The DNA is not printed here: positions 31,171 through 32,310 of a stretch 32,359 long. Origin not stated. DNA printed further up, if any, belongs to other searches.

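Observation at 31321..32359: Second, paralogous DGR cassette running off the window end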

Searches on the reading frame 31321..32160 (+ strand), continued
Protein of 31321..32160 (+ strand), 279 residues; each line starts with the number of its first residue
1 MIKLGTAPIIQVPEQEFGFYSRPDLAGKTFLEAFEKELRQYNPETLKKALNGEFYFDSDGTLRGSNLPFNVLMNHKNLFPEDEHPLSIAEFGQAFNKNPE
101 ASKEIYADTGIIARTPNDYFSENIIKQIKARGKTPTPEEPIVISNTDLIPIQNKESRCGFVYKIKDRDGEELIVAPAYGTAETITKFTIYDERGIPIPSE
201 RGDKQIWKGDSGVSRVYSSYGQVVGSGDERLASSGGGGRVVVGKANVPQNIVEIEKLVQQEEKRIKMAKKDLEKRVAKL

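Call 60: find_related_loci(query=A5, collection=metagenome_contigs, flank=2500)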
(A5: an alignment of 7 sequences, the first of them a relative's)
Query A5 (339 aa) in metagenome_contigs; peptide patterns used: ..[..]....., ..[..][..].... (x = any residue, [..] = any of these).
600 stretches matched a pattern (row limit reached: there are more); 507 encode a relative of the query (tblastn E <= 1e-3); the best 80 are kept; 80 distinct loci.
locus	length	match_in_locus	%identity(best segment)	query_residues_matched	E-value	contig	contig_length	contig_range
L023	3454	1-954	100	22-339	0e+0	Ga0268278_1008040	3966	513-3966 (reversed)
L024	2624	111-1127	80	1-339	0e+0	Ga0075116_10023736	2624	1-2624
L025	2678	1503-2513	80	1-337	0e+0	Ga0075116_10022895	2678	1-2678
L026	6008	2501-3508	70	1-335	1e-155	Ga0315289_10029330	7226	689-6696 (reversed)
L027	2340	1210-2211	69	2-335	2e-160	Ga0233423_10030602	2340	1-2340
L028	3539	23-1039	65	1-336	2e-147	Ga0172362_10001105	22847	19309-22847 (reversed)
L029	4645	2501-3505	66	1-335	9e-145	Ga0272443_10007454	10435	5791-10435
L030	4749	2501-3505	64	1-335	1e-144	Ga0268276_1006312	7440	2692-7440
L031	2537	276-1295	65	1-335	5e-152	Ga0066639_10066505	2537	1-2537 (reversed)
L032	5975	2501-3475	68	1-334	1e-141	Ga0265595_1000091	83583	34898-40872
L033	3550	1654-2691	63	1-335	2e-146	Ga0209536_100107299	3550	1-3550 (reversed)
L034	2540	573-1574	65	1-335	6e-150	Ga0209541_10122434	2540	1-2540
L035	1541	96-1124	63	3-335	9e-154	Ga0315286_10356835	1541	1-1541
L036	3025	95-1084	65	4-339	3e-147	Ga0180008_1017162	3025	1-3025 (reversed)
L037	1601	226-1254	66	1-339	2e-152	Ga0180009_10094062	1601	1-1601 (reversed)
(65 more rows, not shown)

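Call 67: search_protein_representatives(alignment_id=A4)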
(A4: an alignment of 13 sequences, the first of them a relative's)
Query: 13 sequences, 279 profile positions. Proteins with E-value up to 0.001 (for the whole library): 673; up to 1e-10: 416; up to 1e-30: 41. The best 150 are listed.
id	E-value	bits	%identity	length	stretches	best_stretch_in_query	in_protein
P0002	3.3e-122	423.6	-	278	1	1-279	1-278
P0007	1.5e-105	369.0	-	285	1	1-279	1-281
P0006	2.3e-88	312.6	-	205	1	73-279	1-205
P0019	3.1e-85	302.3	-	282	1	1-279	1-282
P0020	7.3e-82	291.3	-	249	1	1-250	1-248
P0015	5.1e-67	242.6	-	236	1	7-245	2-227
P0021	1.4e-61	224.8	-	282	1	1-279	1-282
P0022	9.6e-60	218.7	-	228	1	10-227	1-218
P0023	1.2e-47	179.0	-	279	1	10-250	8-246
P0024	6.6e-47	176.6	-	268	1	1-244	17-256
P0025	1.6e-45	172.1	-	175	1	110-279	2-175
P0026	5.9e-41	157.1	-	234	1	8-245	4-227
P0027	1.3e-39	152.7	-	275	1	24-270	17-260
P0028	4.4e-39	150.9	-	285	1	26-250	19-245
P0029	6.5e-39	150.4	-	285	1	25-245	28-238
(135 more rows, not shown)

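Call 71: search_solved_structures(query=A7, max_evalue=1, show_alignments=1)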
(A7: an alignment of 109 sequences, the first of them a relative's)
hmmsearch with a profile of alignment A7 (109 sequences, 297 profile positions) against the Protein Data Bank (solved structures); distinct sequences matched with E-value up to 1: 3.
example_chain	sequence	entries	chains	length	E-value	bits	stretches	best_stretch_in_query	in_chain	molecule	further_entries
2oct_A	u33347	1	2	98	0.12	14.7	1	33-80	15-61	Cystatin B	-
1stf_I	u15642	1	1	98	0.13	14.7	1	33-80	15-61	STEFIN B (CYSTATIN B)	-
8gqq_A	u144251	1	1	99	0.24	13.8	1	30-78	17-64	Cystatin-A2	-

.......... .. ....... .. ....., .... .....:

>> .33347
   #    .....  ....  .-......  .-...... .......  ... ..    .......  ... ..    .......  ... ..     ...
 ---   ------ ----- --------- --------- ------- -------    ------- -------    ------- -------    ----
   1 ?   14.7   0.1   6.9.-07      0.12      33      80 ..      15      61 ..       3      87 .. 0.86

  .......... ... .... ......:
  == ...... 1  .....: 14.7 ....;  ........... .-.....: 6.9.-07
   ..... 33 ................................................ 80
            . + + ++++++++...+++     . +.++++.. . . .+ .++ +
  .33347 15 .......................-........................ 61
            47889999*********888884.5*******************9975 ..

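Call 80: predict_structure(alignment_id=A7)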
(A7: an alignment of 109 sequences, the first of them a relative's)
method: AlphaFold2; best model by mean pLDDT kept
length: 279 residues; sequences in the alignment: 109
mean_pLDDT: 92.4   pTM: 0.82
mean pLDDT of the five models: 92.4, 92.1, 91.1, 91.0, 90.0
residues with pLDDT >= 90: 239; 70-90: 19; 50-70: 17; < 50: 4
segments of 3 or more residues with pLDDT < 50: none
pLDDT, mean of each block of 10 residues (from residue 1): 55 82 98 97 97 97 98 96 94 95 95 97 98 98 98 96 90 97 97 98 97 97 94 95 72 72 93 94
secondary structure, 60 per line:
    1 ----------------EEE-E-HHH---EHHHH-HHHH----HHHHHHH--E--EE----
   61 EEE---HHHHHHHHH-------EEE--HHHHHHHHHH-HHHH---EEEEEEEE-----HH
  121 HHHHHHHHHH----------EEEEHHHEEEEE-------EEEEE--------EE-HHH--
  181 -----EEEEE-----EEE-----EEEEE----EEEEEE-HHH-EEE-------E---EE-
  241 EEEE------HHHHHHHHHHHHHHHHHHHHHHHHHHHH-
elements in order: E17-19 H30-33 H35-38 H43-49 E61-63 H67-75 E83-85 H88-97 H99-102 E106-113 H119-130 E141-144 E148-152 E160-164 E186-190 E196-198 E204-208 E213-218 E224-226 E241-244 H251-278

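Call 83: fold_search(model_id=the predicted structure, library=pdb)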
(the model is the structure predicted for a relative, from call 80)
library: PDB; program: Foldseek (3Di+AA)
matches with E <= 10: 65; with E <= 0.001: 0
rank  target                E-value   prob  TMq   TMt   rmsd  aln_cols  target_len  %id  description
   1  2dfk_A                1.8e+00  0.02  0.09  0.08  18.7       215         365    9  Crystal structure of the CDC42-Collybistin II complex (released 2006-05-02)
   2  2vsf                  2.2e+00  0.01  0.08  0.05  13.7       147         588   14  Structure of XPD from Thermoplasma acidophilum (released 2008-07-08)
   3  8dvd_E                2.5e+00  0.02  0.15  0.10  22.8       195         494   10  Cryo-EM structure of SIVmac239 SOS-2P Env trimer in complex with human bNAb PGT145 (released 2022-11-16)
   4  6t2b_D                2.5e+00  0.01  0.07  0.06  18.0       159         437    9  Glycoside hydrolase family 109 from Akkermansia muciniphila in complex with GalNAc and NAD+. (released 2020-02-26)
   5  9cxg_A                2.5e+00  0.01  0.08  0.04  15.9       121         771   16  Structure of PDE6C in complex with inhibitory cone p gamma in the presence of cGMP (released 2024-12-18)
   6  1kz7_C                2.6e+00  0.01  0.10  0.08  18.7       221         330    8  Crystal Structure of the DH/PH Fragment of Murine Dbs in Complex with the Placental Isoform of Human Cdc42 (released 2002-03-20)
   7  6t2b_C                2.6e+00  0.01  0.07  0.05  17.8       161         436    7  Glycoside hydrolase family 109 from Akkermansia muciniphila in complex with GalNAc and NAD+. (released 2020-02-26)
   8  9bv1_U                2.8e+00  0.01  0.08  0.03  26.3       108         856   12  M2A Midnolin-Proteasome (translocating) (released 2025-06-11)
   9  4gv8_A                3.1e+00  0.01  0.08  0.12  16.0       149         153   11  DUTPase from phage phi11 of S.aureus: visualization of the species-specific insert (released 2013-09-11)
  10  8tm0_A                4.0e+00  0.04  0.13  0.14   4.9        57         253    9  Preclinical Characterization of Pan-NKG2D Ligand-Binding NKG2D Receptor Decoys (released 2024-04-17)
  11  4ap0_A                4.0e+00  0.01  0.10  0.09  10.4        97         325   11  The mitotic kinesin Eg5 in complex with Mg-ADP and ispinesib (released 2012-09-26)
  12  5v8w_D                4.3e+00  0.01  0.11  0.18   9.1        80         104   11  Crystal structure of human Integrator IntS9-IntS11 CTD complex (released 2017-04-12)
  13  4jn3_A                4.3e+00  0.00  0.09  0.08  17.4       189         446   13  Crystal structures of the first condensation domain of the CDA synthetase (released 2013-06-19)
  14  7fi6_B                4.6e+00  0.03  0.13  0.23   4.8        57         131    9  Crystal structure of human MICA mutants in complex with natural killer cell receptor NKG2D (released 2022-08-31)
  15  9q2y_B                4.6e+00  0.01  0.08  0.12  13.8        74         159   14  Phosphodiesterase from Burkholderia phage BCSR5 in the open lid conformation (released 2025-11-05)
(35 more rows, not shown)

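Call 85: search_protein_families(library=pfam, alignment_id=A7, max_evalue=0.01)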
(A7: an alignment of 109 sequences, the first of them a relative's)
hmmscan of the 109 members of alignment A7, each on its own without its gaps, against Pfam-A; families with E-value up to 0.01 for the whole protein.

A. member 1, P0001 (279 aa): 0 families

B. families by the number of members that match (of 109 scanned): 2 families
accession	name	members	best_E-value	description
PF21188.2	BRR2_plug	1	0.0017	Pre-mRNA-splicing helicase BRR2 plug domain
PF16517.10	Nore1-SARAH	1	0.0056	Novel Ras effector 1 C-terminal SARAH (Sav/Rassf/Hpo) domain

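Call 91: fold_search(model_id=the predicted structure, library=viral)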
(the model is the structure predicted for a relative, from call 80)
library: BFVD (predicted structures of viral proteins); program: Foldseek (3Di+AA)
matches with E <= 10: 99; with E <= 0.001: 0
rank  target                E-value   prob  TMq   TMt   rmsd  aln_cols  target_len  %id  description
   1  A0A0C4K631            5.4e-02  0.41  0.22  0.12   8.9       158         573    8  (no name in the UniProt tables at hand)
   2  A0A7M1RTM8            1.5e-01  0.33  0.24  0.13   7.0       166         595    7  Uncharacterized protein [uncultured phage cr6_1]
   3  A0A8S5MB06            1.8e-01  0.28  0.25  0.13   7.6       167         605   12  Tail collar fiber protein [Siphoviridae sp. ctsDY37]
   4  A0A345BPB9            2.3e-01  0.35  0.27  0.17   7.0       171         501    9  (no name in the UniProt tables at hand)
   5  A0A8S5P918            3.1e-01  0.16  0.22  0.05   7.4       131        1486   11  Collagen triple helix repeat protein [Podoviridae sp. ctU7u6]
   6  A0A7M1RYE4            3.5e-01  0.23  0.25  0.11   8.3       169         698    9  Uncharacterized protein [uncultured phage cr85_1]
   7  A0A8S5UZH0            4.0e-01  0.14  0.21  0.13   9.5       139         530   14  Uncharacterized protein [Siphoviridae sp. ctJT77]
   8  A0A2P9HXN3            4.0e-01  0.08  0.18  0.10   8.7       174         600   12  (no name in the UniProt tables at hand)
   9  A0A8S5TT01            4.5e-01  0.14  0.24  0.14   8.6       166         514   12  Uncharacterized protein [CrAss-like virus sp. ct3KQ27]
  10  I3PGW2                7.9e-01  0.01  0.06  0.03  16.2       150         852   11  Putative tail fiber protein/putative EPS depolymerase [Xanthomonas phage vB_XveM_DIBBI]
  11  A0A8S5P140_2          1.0e+00  0.08  0.19  0.06   6.3       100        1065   18  Spore coat protein H kinase fold, TRANSFERASE [Myoviridae sp. ctrCp2]
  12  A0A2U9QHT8            1.1e+00  0.02  0.13  0.19  14.9       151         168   10  C-type lectin-like IEV/EEV glycoprotein [Sea otter poxvirus]
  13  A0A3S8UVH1            1.5e+00  0.01  0.09  0.10  22.6       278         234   11  (no name in the UniProt tables at hand)
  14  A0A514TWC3            1.7e+00  0.02  0.13  0.16  14.8       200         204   14  Uncharacterized protein [Aeromonas phage D6]
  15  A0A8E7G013            1.8e+00  0.04  0.11  0.11  12.3        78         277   14  (no name in the UniProt tables at hand)
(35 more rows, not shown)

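Call 97: search_solved_structures(query=L001:11097-12113:+, max_evalue=1e-30, show_alignments=1)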
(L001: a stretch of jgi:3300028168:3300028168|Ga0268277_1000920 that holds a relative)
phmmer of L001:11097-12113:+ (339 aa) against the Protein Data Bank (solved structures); distinct sequences matched with E-value up to 1e-30: 1.
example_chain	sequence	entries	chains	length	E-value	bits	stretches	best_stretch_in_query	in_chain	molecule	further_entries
8ub7_A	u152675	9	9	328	1e-41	146.6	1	3-334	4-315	Reverse transcriptase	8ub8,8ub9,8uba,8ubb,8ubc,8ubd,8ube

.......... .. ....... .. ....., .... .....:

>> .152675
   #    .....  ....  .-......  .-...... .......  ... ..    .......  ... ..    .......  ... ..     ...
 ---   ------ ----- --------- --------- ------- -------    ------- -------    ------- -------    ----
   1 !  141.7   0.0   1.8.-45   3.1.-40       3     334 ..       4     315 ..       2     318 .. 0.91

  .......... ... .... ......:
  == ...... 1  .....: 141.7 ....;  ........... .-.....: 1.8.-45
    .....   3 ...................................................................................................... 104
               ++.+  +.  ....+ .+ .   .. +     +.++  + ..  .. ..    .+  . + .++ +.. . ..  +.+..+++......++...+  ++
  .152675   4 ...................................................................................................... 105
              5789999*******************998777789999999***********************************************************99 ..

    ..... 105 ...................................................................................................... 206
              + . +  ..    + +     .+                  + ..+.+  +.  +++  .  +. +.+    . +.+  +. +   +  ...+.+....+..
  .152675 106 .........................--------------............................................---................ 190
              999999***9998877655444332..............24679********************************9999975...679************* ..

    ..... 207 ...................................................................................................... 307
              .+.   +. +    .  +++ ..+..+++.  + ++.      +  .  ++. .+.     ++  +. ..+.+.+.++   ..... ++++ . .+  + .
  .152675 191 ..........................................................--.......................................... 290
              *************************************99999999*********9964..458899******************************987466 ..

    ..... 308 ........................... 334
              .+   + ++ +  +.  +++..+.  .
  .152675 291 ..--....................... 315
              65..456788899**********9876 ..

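Call 99: search_protein_families(library=pfam, proteins=[L001:12457-12810:-, L001:13671-14111:-, L001:14153-14563:-], max_evalue=1)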
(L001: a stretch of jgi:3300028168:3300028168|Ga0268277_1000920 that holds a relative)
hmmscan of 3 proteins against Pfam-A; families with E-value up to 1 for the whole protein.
L001:12457-12810:- (117 aa): 0 families

L001:13671-14111:- (146 aa): 0 families

L001:14153-14563:- (136 aa): 1 family
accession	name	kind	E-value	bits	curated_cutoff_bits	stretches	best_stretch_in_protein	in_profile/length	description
PF10036.14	RLL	-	0.094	13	24.6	1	48-94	44-86/253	RNA transcription, translation and transport factor protein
